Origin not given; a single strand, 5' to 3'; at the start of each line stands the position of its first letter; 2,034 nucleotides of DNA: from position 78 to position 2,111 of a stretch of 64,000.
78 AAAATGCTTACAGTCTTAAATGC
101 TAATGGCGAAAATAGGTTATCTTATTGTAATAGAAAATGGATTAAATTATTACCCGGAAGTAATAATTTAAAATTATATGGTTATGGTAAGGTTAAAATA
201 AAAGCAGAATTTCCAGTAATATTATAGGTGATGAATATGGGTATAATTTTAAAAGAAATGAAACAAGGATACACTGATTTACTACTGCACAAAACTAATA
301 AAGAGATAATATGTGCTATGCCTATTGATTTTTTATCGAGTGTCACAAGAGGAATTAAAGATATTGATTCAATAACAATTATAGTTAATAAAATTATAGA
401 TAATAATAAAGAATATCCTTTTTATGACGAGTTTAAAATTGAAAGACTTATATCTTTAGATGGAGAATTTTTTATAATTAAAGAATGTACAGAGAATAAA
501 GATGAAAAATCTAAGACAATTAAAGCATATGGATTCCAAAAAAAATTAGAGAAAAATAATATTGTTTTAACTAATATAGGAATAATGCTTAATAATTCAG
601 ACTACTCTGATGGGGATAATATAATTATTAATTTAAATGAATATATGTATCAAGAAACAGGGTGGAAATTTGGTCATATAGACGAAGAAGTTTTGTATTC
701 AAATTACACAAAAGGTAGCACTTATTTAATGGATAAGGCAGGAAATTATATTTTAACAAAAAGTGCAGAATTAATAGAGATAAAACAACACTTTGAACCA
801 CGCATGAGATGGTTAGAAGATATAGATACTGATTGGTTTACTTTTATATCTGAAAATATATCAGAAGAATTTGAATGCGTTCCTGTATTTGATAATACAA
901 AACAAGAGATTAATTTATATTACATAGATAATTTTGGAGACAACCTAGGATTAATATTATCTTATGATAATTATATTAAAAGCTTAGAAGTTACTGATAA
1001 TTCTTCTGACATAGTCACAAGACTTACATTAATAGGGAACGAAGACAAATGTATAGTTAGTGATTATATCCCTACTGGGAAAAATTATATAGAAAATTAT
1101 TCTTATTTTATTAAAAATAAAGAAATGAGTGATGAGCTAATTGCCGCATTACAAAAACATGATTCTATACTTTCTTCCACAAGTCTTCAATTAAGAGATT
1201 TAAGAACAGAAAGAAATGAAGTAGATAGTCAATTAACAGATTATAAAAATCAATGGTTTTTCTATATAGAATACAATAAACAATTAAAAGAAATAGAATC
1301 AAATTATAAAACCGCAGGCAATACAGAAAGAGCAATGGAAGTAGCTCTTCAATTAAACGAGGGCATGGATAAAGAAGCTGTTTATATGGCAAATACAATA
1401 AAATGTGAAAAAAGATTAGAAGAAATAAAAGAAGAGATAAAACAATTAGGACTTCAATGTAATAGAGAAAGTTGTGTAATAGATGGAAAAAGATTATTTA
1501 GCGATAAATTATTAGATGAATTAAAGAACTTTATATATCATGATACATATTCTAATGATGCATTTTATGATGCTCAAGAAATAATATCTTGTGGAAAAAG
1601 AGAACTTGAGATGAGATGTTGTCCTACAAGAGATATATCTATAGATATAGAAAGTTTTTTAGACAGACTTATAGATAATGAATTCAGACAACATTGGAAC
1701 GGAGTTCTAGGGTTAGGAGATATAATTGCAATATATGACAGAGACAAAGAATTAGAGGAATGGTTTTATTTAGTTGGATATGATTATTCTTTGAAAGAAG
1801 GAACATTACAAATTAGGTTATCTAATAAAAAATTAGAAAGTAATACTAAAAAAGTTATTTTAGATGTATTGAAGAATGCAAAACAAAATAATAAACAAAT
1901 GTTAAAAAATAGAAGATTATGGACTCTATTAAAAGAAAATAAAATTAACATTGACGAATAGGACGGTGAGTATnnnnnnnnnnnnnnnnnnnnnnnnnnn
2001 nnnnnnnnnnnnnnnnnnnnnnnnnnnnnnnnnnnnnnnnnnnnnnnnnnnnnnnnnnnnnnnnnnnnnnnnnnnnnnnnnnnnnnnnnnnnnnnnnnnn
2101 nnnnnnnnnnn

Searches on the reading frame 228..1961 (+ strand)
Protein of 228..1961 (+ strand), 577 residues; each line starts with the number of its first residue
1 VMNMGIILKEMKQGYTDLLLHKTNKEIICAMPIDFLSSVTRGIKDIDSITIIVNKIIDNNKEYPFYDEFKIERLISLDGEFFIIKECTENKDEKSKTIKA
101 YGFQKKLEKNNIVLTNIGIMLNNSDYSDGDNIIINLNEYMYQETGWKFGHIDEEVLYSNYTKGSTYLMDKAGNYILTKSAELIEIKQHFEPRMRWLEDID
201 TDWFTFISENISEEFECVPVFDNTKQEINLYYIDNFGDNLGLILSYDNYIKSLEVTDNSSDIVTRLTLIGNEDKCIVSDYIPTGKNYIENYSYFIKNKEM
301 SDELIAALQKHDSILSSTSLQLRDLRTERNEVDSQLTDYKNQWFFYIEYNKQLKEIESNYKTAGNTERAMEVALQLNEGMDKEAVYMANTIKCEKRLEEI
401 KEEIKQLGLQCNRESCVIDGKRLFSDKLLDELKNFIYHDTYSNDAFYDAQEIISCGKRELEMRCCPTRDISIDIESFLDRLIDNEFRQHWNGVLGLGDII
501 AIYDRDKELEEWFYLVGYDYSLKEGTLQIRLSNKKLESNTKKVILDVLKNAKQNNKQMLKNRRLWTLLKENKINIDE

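Call 15: search_protein_families(library=phrogs, proteins=[window:228-1961:+], max_evalue=0.001)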
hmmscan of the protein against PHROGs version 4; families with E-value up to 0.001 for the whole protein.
window:228-1961:+ (577 aa): 3 families
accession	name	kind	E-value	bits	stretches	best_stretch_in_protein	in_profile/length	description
phrog_6211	-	tail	6.5e-104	349.9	1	7-576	9-553/1168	minor tail protein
phrog_8704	-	tail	1.2e-18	66.9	1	213-554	187-528/1719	tail protein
phrog_16381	-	unknown function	6.1e-13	47.6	1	208-312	175-277/2681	-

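Call 16: search_protein_families(library=pfam, proteins=[window:228-1961:+], max_evalue=0.001)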
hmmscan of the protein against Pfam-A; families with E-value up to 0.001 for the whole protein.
window:228-1961:+ (577 aa): 0 families
